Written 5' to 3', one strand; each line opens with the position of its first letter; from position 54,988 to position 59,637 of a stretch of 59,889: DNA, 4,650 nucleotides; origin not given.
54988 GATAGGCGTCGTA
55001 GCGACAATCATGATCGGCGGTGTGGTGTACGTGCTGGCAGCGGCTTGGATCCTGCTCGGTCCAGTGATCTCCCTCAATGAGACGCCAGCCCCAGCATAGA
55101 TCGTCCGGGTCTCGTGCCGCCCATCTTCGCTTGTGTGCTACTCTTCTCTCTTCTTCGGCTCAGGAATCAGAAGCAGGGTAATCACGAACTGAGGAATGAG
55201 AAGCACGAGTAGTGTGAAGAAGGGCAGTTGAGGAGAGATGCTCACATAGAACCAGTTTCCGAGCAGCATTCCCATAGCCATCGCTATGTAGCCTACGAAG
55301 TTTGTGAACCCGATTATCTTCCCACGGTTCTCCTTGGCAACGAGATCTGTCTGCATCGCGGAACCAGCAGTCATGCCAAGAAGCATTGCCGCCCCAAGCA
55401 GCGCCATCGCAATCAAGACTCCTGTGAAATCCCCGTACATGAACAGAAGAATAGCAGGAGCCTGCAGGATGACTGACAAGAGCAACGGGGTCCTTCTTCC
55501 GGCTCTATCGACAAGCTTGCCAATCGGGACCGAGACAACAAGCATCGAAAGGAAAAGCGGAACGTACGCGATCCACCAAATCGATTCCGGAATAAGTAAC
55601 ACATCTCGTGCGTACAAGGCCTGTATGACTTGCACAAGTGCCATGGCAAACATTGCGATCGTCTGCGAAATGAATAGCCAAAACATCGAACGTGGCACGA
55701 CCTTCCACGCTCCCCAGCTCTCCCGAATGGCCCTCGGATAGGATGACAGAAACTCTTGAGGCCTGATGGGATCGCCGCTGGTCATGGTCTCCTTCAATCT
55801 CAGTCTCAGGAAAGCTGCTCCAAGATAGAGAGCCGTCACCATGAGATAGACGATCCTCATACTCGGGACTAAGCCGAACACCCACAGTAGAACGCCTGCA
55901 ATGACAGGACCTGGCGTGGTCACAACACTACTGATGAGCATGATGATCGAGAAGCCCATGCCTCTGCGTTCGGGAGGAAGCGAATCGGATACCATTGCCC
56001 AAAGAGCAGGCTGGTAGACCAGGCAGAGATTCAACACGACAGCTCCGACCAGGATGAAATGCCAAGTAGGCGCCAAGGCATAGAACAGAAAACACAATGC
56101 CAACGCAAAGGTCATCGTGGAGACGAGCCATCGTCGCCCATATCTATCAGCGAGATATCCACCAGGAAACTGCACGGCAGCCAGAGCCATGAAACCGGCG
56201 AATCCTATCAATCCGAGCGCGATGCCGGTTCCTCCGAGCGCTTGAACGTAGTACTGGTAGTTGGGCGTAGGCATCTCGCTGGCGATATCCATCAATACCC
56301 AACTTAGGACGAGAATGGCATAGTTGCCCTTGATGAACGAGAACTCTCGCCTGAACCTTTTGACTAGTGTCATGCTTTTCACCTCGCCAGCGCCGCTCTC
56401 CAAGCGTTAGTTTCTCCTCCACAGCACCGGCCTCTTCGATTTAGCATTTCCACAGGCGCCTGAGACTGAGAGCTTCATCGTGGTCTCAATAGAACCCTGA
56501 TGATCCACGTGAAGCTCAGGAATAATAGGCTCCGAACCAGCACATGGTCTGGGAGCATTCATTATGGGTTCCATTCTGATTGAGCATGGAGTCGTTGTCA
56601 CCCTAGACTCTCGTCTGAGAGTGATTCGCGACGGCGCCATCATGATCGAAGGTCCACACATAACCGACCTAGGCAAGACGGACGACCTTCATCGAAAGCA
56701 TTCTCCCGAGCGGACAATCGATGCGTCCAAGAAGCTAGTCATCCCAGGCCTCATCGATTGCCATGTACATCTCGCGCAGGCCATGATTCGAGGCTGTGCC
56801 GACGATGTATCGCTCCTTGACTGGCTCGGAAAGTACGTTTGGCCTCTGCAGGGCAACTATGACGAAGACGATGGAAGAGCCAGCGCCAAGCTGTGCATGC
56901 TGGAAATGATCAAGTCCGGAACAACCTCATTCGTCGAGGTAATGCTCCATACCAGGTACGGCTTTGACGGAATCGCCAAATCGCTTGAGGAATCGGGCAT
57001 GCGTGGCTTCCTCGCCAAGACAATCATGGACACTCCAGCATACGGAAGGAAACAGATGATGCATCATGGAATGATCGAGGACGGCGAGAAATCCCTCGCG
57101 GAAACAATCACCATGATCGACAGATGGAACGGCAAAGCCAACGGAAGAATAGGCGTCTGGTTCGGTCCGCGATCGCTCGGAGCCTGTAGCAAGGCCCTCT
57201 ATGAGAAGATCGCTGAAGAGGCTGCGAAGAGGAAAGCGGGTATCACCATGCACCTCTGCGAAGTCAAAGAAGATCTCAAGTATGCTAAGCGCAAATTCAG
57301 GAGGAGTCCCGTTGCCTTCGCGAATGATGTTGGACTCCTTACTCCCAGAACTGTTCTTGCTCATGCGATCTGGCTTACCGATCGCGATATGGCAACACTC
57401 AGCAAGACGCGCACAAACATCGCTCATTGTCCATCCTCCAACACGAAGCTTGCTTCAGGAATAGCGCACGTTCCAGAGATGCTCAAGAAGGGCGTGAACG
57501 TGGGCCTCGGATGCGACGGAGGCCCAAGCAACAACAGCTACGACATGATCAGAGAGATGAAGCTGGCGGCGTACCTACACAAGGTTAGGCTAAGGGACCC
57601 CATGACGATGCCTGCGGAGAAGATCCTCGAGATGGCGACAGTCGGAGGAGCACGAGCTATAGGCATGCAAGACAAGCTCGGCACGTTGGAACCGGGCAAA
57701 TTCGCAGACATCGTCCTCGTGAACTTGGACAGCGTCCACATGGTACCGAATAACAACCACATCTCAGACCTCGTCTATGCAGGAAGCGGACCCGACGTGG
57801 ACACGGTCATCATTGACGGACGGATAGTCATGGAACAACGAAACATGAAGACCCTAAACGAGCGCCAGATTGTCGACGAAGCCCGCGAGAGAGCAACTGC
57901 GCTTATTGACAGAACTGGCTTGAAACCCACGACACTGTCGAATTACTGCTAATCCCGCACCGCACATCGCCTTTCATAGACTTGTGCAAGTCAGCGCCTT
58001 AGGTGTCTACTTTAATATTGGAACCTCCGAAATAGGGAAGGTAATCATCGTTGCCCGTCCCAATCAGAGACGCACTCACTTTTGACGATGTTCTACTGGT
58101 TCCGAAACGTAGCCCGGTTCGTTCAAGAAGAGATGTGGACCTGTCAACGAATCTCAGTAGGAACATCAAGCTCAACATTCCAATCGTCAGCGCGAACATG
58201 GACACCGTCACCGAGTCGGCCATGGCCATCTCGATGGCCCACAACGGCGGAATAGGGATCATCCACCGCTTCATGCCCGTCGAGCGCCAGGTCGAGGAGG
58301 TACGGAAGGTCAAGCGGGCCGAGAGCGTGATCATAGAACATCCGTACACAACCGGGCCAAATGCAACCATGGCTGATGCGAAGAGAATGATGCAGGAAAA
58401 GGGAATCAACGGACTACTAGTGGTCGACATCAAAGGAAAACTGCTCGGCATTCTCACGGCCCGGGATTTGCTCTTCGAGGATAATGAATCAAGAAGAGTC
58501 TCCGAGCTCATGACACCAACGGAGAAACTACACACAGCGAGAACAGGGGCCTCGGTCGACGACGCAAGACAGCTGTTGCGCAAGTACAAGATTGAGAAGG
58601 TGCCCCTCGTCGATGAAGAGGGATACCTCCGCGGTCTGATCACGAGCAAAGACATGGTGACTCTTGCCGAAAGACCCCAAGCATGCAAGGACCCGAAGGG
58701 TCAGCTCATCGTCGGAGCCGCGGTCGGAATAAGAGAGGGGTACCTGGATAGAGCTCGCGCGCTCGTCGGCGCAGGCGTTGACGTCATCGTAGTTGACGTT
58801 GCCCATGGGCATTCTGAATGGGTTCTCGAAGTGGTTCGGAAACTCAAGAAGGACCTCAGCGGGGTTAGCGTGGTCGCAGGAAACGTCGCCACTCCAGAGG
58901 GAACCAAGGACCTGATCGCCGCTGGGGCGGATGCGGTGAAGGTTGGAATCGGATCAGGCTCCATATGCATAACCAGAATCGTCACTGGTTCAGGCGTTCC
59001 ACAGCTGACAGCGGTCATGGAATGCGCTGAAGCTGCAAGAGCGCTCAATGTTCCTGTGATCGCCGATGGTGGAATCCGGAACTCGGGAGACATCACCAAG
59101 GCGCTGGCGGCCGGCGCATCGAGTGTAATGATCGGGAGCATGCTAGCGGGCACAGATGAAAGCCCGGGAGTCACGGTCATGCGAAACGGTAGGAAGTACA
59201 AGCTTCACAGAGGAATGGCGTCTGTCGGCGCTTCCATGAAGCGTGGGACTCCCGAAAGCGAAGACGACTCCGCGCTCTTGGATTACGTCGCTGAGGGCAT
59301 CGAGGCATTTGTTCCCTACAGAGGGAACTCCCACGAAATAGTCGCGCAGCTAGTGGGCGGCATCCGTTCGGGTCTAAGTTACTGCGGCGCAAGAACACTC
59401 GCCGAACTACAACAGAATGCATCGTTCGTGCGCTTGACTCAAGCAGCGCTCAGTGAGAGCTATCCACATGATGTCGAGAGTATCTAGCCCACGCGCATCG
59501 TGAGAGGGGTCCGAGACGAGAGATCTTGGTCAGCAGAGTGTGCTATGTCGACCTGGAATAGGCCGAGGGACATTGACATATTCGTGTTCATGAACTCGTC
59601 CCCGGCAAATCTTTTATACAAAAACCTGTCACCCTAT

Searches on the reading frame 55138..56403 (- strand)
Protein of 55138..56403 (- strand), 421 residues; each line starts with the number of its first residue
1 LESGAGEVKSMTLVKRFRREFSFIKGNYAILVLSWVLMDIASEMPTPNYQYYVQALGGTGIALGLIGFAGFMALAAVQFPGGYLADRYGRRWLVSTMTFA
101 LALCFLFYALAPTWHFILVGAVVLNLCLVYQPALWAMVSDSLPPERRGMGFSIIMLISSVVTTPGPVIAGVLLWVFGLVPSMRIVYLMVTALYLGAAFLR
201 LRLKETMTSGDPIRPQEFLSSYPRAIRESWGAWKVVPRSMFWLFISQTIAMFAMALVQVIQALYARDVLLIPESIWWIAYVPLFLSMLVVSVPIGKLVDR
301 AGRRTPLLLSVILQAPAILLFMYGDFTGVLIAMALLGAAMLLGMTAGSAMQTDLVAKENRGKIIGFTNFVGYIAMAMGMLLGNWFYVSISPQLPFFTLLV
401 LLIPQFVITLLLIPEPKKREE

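Call 44: search_protein_families(library=pfam, proteins=[window:55138-56403:-], max_evalue=0.001)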
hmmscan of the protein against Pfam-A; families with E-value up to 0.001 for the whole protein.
window:55138-56403:- (421 aa): 1 family
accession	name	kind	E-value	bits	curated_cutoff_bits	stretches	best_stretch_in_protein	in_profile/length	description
PF07690.21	MFS_1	-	5e-43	147.8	33.4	2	35-264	5-228/347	Major Facilitator Superfamily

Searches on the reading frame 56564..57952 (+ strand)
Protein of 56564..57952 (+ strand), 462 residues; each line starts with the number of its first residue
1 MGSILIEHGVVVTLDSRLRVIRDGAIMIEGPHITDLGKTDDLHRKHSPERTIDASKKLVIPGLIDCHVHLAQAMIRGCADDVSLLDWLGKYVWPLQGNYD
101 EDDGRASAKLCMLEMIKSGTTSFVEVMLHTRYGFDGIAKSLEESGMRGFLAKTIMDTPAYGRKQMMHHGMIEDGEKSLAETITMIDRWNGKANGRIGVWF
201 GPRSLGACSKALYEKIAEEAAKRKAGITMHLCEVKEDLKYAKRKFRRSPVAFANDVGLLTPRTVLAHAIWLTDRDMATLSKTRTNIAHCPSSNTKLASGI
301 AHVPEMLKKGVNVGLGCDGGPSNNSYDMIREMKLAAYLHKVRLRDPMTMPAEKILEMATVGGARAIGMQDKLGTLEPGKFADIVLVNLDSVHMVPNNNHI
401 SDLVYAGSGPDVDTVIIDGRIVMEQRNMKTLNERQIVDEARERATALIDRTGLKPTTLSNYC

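Call 44: search_protein_families(library=pfam, proteins=[window:56564-57952:+], max_evalue=0.001)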
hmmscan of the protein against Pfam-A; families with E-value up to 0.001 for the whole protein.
window:56564-57952:+ (462 aa): 2 families
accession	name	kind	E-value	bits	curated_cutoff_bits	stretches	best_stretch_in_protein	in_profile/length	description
PF01979.26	Amidohydro_1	-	7.8e-79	265.8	25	1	58-422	1-345/345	Amidohydrolase family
PF07969.17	Amidohydro_3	-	6.9e-24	85.6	29.7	2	215-422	266-471/472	Amidohydrolase family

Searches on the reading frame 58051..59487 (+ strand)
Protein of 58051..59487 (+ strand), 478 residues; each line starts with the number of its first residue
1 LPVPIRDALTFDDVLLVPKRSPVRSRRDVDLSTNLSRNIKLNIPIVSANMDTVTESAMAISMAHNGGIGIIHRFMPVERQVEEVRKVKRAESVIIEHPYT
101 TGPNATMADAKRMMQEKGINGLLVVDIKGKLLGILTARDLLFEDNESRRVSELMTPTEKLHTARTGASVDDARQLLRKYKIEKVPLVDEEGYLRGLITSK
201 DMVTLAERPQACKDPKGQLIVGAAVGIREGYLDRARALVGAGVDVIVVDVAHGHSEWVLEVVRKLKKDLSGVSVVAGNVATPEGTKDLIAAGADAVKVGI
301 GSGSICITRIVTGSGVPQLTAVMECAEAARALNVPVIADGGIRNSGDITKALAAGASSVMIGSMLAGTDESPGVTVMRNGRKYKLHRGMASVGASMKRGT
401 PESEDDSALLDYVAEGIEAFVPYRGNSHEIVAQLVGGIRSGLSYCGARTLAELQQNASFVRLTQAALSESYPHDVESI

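Call 44: search_protein_families(library=pfam, proteins=[window:58051-59487:+], max_evalue=0.001)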
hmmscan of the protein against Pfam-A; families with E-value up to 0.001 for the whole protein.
window:58051-59487:+ (478 aa): 6 families
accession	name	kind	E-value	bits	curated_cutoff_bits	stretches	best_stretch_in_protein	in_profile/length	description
PF00478.31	IMPDH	-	3.1e-149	497.1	25.6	1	8-473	1-345/345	IMP dehydrogenase / GMP reductase domain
PF00571.33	CBS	-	2.2e-23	82.7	24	2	92-142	3-53/57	CBS domain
PF03060.21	NMO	-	8.6e-13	48.8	28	1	261-378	128-238/331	Nitronate monooxygenase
PF01070.24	FMN_dh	-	2.8e-09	36.9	24.9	1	260-395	208-338/350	FMN-dependent dehydrogenase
PF00977.27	His_biosynth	-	1.3e-07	31.8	23.6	1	159-365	22-222/228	Histidine biosynthesis protein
PF01207.24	Dus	-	0.00046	19.8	20.4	0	328-363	179-215/311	Dihydrouridine synthase (Dus)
